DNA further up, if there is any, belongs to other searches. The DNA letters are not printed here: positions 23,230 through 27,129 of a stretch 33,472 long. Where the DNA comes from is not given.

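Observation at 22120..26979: A 1619-aa octahaem cytochrome c with an N-terminal anchor, long coiled-coil and PDZ-like domain sits where cytochrome c1/f would be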

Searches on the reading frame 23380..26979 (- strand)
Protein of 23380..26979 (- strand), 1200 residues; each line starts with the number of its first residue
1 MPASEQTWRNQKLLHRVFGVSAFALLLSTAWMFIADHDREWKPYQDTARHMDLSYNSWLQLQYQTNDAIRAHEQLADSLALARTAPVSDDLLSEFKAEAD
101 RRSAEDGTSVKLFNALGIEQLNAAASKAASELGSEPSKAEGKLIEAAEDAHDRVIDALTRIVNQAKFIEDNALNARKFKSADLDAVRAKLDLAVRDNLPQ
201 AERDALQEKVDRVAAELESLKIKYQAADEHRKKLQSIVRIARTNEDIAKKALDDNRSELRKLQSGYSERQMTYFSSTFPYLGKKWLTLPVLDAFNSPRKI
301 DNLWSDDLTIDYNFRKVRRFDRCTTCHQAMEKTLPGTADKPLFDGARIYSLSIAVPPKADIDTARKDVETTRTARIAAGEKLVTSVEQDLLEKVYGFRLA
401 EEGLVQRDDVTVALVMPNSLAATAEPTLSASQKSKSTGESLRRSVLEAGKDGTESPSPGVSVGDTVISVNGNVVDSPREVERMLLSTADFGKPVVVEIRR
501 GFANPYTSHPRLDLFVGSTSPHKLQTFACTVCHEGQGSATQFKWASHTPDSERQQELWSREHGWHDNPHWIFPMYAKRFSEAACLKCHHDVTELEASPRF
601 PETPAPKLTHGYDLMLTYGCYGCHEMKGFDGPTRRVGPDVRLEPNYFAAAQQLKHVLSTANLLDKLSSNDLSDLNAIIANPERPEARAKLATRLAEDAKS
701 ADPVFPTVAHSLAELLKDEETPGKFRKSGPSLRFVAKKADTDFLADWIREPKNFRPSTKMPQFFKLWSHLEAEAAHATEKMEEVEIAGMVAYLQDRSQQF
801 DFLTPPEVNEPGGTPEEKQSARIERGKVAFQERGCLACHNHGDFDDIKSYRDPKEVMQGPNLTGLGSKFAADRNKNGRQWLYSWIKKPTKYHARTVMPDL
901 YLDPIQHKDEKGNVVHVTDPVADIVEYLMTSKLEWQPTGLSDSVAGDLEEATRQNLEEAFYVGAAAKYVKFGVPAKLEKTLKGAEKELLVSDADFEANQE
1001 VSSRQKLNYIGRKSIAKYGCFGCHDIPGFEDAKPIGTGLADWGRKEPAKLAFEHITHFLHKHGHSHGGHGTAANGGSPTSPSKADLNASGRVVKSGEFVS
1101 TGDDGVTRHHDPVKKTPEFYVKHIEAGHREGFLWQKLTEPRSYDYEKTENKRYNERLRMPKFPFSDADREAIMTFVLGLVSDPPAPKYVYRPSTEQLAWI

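Call 78: search_protein_representatives(protein=window:23380-26979:-)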
Query: 1200 residues. Proteins with E-value up to 0.001 (for the whole library): 2492; up to 1e-10: 1581; up to 1e-30: 693. The best 150 are listed.
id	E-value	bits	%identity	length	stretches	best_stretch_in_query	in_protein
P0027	0.0e+00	1217.8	50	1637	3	115-1196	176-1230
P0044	0.0e+00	1126.5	50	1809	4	1-1076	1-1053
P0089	0.0e+00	1107.0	50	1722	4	130-659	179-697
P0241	0.0e+00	1090.9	50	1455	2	160-1197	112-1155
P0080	0.0e+00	1072.1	46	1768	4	102-660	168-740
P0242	0.0e+00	1063.0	44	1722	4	146-1196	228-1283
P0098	0.0e+00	1062.4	49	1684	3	142-1193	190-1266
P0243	0.0e+00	1050.8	50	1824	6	139-656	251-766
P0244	0.0e+00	1050.2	46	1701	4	141-1198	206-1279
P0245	0.0e+00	1047.3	47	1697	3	95-1196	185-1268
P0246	0.0e+00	1041.2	48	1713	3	146-1194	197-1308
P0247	0.0e+00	1041.1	48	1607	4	158-795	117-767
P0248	0.0e+00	1038.6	45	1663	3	101-1194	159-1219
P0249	0.0e+00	1033.6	50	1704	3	1-657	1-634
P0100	0.0e+00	1033.6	45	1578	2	1-1198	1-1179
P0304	2.7e-195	667.9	42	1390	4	500-1198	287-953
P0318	8.7e-165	566.8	41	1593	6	500-932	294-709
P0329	1.5e-151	523.0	38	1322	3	503-1198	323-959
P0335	8.7e-148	510.5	38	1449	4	500-1195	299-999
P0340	1.4e-145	503.2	37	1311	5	719-1194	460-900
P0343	1.2e-141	490.2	38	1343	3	502-1193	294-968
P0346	5.4e-140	484.7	36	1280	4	272-1063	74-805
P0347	1.4e-139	483.3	40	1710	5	999-1194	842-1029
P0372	2.4e-118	413.0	37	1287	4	459-902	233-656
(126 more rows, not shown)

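Call 81: find_encoding_contigs(protein=P0346, flank=8000, max_places=2)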
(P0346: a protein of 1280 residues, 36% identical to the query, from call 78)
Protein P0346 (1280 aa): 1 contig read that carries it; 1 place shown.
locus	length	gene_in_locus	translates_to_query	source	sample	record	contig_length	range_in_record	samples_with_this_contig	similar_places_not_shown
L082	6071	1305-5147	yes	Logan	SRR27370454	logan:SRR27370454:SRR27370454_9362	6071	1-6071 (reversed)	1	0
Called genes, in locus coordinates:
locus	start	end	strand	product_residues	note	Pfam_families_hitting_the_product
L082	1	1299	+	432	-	?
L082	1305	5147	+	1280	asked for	PF00034:Cytochrom_C (faint), PF13442:Cytochrome_CBB3 (faint), PF00595:PDZ (weak), PF13180:PDZ_2 (weak), PF17820:PDZ_6, PF02433:FixO (faint)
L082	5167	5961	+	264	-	-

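Call 82: find_encoding_contigs(protein=P0343, flank=8000, max_places=2)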
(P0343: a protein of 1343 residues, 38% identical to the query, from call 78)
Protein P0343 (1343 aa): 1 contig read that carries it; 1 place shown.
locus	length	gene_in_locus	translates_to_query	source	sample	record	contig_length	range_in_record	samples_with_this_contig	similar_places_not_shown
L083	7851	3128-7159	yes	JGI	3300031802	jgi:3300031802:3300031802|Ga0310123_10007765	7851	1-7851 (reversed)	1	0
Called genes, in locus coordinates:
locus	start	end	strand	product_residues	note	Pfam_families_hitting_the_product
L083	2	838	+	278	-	?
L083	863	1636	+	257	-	PF00033:Cytochrome_B, PF14358:DUF4405 (weak), PF13631:Cytochrom_B_N_2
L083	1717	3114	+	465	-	PF00032:Cytochrom_B_C (weak)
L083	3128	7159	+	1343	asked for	PF00034:Cytochrom_C (faint), PF13442:Cytochrome_CBB3 (faint), PF14522:Cytochrome_C7 (faint), PF02433:FixO (faint)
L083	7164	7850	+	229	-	?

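Call 83: find_encoding_contigs(protein=P0329, flank=10000, max_places=2)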
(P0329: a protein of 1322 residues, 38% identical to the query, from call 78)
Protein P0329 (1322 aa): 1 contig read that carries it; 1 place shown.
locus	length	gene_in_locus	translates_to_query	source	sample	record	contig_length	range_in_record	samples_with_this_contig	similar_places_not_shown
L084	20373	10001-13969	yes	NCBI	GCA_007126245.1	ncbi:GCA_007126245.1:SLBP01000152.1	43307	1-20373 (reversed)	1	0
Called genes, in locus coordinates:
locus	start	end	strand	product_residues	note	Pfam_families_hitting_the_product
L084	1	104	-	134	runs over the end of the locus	-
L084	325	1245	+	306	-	PF00702:Hydrolase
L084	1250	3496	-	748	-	PF13519:VWA_2 (weak), PF01835:MG2 (faint), PF07090:GATase1_like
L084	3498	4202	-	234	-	-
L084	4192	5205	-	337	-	PF13026:DUF3887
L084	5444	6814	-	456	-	PF02449:Glyco_hydro_42 (weak), PF16116:DUF4832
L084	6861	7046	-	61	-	PF20607:DUF6800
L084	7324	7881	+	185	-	PF00355:Rieske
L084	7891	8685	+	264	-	PF00033:Cytochrome_B, PF14358:DUF4405 (weak), PF13631:Cytochrom_B_N_2, PF00033:Cytochrome_B (weak)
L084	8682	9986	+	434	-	-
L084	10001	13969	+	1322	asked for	PF00034:Cytochrom_C (faint), PF02433:FixO (faint)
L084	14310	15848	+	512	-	PF00884:Sulfatase, PF16347:SGSH_C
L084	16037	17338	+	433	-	-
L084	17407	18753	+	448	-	PF04734:Ceramidase_alk (faint)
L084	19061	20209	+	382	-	PF02811:PHP (weak)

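Call 84: find_encoding_contigs(protein=P0372, flank=10000, max_places=2)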
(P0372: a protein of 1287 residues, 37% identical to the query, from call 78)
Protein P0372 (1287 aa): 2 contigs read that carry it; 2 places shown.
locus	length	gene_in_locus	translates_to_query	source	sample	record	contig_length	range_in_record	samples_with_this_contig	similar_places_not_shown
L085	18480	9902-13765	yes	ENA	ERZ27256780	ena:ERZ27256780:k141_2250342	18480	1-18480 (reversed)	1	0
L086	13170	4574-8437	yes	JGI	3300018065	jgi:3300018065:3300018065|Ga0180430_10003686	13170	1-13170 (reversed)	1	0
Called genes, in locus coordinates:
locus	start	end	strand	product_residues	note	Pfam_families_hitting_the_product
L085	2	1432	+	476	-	?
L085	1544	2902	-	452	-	PF07721:TPR_4 (faint), PF09613:HrpB1_HrpK (faint), PF24575:TPR_Slam (faint), PF25063:ARM_TT21_C (faint), PF00515:TPR_1 (faint), PF12895:ANAPC3 (weak), PF23914:TPR_CcmH_CycH (weak), PF14559:TPR_19 (weak), +14 more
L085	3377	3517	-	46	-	-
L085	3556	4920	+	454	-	PF01946:Thi4 (weak), PF00890:FAD_binding_2 (weak), PF01134:GIDA (weak), PF03486:HI0933_like (weak), PF12831:FAD_oxidored, PF13450:NAD_binding_8 (faint), PF12831:FAD_oxidored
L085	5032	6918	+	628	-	PF12801:Fer4_5, PF13187:Fer4_9 (faint), PF12801:Fer4_5 (weak), PF12838:Fer4_7 (weak), PF00037:Fer4 (weak), PF12797:Fer4_2 (weak), PF12837:Fer4_6 (weak), PF13237:Fer4_10 (weak)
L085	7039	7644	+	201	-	PF00355:Rieske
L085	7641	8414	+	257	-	PF00033:Cytochrome_B, PF14358:DUF4405 (weak), PF13631:Cytochrom_B_N_2, PF00033:Cytochrome_B (weak)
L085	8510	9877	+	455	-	-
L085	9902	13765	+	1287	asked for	PF14522:Cytochrome_C7 (faint), PF14537:Cytochrom_c3_2 (faint), PF22113:Mtrc-MtrF_II-IV_dom (faint), PF00034:Cytochrom_C (faint), PF13442:Cytochrome_CBB3 (faint), PF17820:PDZ_6 (weak), PF02433:FixO (faint)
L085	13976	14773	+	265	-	-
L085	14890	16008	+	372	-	PF00034:Cytochrom_C, PF13442:Cytochrome_CBB3, PF00034:Cytochrom_C (weak)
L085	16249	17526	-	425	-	PF14100:DUF6807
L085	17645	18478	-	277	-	?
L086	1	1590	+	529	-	?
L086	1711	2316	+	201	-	PF00355:Rieske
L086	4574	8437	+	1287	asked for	PF14522:Cytochrome_C7 (faint), PF14537:Cytochrom_c3_2 (faint), PF22113:Mtrc-MtrF_II-IV_dom (faint), PF00034:Cytochrom_C (faint), PF13442:Cytochrome_CBB3 (faint), PF17820:PDZ_6 (weak), PF02433:FixO (faint)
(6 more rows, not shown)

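Call 85: find_encoding_contigs(protein=P0335, flank=10000, max_places=2)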
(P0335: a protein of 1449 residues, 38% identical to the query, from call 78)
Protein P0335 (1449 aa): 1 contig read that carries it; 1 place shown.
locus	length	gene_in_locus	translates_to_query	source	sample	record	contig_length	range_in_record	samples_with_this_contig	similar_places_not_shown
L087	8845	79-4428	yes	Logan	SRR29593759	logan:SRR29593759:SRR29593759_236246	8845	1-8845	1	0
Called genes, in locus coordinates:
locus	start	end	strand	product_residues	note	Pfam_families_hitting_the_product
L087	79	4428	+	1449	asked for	PF00034:Cytochrom_C (faint), PF13442:Cytochrome_CBB3 (faint)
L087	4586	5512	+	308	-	-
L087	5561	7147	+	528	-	PF00034:Cytochrom_C, PF13442:Cytochrome_CBB3, PF00034:Cytochrom_C, PF13442:Cytochrome_CBB3 (weak)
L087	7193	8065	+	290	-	PF02790:COX2_TM, PF00116:COX2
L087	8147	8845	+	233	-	?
